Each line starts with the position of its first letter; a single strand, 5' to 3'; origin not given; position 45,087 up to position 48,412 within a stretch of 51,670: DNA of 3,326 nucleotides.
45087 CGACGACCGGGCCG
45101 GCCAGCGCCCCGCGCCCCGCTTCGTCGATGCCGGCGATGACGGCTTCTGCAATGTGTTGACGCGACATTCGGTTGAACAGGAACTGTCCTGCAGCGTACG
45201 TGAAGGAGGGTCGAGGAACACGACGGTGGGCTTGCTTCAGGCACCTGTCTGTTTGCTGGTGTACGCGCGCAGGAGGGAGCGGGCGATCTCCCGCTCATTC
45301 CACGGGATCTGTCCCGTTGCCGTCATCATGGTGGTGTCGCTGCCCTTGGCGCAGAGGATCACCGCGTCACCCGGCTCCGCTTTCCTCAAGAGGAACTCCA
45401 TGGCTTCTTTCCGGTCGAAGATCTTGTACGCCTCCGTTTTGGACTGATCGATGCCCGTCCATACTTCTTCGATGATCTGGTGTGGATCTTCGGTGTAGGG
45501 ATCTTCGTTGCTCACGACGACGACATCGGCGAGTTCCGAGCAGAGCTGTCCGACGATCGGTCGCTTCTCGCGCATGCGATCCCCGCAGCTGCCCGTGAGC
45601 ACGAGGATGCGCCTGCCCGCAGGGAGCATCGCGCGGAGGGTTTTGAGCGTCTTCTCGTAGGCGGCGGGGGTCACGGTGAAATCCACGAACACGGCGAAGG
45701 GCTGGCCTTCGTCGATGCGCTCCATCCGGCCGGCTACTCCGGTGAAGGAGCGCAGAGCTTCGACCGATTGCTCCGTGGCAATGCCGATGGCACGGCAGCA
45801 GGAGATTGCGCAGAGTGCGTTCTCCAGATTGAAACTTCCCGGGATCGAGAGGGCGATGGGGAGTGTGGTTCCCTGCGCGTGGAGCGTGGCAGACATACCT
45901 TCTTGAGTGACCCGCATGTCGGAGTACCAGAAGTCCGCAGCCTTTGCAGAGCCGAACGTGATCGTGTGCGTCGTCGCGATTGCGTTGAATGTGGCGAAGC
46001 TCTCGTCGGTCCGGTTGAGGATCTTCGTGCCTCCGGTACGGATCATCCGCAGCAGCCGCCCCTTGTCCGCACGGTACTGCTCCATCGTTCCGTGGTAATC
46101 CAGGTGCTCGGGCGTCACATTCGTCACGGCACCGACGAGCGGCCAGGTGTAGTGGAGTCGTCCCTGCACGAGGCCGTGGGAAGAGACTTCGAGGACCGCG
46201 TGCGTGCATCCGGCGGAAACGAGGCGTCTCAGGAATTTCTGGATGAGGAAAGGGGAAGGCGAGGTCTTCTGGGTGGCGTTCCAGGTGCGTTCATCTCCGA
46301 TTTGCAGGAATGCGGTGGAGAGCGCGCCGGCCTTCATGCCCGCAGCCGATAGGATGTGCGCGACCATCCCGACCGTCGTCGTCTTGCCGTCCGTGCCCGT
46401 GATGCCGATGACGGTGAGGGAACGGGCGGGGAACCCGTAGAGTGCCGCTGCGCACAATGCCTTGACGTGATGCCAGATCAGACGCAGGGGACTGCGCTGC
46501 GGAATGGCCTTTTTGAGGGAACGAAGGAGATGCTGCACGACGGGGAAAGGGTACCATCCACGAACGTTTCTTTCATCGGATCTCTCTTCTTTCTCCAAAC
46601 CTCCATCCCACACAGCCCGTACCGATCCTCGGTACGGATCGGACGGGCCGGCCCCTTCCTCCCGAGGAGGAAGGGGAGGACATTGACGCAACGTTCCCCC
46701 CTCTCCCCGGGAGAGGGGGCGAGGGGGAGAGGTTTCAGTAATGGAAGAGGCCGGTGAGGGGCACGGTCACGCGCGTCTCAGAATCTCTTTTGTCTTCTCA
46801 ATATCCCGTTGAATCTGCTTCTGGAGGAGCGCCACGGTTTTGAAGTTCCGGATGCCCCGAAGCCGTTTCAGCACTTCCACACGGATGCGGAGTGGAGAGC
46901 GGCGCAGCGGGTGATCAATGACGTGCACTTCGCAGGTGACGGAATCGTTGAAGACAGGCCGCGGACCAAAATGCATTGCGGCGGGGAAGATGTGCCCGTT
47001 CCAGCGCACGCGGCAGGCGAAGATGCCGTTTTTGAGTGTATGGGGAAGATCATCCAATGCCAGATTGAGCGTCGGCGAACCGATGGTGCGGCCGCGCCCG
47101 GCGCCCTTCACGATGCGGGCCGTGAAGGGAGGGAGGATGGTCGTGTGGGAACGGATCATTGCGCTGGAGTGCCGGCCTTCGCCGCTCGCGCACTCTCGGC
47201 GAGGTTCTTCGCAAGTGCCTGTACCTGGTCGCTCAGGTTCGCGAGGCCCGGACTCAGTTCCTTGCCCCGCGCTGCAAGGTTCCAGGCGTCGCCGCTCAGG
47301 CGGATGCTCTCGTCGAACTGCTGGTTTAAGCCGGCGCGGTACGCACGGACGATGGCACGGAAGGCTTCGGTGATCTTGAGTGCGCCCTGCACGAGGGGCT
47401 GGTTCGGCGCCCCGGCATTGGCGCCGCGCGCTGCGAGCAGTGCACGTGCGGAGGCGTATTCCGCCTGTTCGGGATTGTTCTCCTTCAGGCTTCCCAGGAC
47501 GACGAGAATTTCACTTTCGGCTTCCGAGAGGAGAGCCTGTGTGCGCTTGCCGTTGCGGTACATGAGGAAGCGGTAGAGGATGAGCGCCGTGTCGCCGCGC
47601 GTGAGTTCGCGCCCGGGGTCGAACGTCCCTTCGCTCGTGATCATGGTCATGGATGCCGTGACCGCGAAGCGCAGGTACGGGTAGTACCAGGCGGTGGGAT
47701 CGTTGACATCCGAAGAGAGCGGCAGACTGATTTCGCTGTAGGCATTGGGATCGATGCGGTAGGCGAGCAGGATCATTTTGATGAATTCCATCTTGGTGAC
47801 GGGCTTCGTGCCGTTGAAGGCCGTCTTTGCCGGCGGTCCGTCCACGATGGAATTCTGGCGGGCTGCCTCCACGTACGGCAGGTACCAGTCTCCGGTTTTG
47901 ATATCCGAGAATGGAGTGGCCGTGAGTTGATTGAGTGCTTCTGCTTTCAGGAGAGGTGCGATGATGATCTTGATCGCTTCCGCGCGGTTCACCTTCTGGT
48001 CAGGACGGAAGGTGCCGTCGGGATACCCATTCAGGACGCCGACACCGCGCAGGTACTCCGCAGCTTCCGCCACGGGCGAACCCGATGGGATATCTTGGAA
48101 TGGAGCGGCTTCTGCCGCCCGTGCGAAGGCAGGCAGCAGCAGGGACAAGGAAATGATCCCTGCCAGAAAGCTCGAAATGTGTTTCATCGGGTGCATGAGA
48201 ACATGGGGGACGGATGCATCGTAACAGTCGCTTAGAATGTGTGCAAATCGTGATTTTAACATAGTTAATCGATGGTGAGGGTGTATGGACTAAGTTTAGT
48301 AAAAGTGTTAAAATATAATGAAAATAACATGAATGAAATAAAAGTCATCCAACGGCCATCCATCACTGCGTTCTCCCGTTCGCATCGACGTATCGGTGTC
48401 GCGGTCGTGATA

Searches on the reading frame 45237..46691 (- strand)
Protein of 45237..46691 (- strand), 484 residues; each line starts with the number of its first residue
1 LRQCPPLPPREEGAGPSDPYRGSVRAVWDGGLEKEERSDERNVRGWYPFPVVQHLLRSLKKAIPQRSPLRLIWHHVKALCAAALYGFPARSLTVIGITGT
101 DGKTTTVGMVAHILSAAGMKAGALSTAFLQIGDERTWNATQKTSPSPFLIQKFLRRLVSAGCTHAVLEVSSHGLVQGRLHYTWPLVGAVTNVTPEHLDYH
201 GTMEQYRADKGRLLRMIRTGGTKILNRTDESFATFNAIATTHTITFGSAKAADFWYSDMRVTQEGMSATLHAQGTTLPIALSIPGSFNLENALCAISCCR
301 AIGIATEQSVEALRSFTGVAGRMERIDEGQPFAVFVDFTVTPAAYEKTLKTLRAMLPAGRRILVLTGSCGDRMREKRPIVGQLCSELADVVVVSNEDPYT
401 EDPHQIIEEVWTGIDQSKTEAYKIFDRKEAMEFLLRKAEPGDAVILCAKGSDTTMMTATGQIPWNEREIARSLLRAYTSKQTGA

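Call 53: search_protein_families(library=pfam, max_evalue=0.001, proteins=[window:45237-46691:-])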
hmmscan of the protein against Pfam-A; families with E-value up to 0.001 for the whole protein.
window:45237-46691:- (484 aa): 2 families
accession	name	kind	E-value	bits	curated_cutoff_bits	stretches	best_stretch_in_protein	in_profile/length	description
PF08245.18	Mur_ligase_M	-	1.8e-47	162.3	24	1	97-298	1-199/200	Mur ligase middle domain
PF02875.26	Mur_ligase_C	-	2.1e-23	83.9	28.4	1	321-450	1-127/127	Mur ligase, glutamate ligase domain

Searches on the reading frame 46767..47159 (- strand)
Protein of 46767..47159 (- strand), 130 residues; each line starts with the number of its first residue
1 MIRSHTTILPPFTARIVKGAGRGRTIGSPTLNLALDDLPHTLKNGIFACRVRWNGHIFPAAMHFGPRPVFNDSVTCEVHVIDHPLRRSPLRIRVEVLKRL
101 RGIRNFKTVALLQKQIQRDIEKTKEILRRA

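Call 53: search_protein_families(library=pfam, max_evalue=0.001, proteins=[window:46767-47159:-])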
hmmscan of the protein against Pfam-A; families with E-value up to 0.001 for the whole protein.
window:46767-47159:- (130 aa): 1 family
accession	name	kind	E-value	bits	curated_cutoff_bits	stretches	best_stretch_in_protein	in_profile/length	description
PF01687.23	Flavokinase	-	5.6e-27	94.9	19.6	1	13-127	8-124/124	Riboflavin kinase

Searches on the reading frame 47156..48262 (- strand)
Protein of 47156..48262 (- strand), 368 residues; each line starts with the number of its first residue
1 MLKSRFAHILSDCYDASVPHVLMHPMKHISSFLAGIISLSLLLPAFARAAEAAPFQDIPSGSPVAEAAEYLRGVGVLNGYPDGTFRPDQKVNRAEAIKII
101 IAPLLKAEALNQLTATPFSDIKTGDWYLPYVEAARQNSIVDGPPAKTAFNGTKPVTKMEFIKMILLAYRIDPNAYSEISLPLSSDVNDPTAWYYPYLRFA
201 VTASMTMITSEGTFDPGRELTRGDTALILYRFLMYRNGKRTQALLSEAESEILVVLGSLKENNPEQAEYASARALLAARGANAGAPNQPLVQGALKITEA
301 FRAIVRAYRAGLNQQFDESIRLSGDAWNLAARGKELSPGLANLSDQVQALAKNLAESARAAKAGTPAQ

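Call 53: search_protein_families(library=pfam, max_evalue=0.001, proteins=[window:47156-48262:-])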
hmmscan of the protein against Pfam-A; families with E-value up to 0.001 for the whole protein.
window:47156-48262:- (368 aa): 1 family
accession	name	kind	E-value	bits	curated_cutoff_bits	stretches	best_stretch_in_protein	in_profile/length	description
PF00395.25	SLH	-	2.1e-23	82.5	20.8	2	54-97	1-44/44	S-layer homology domain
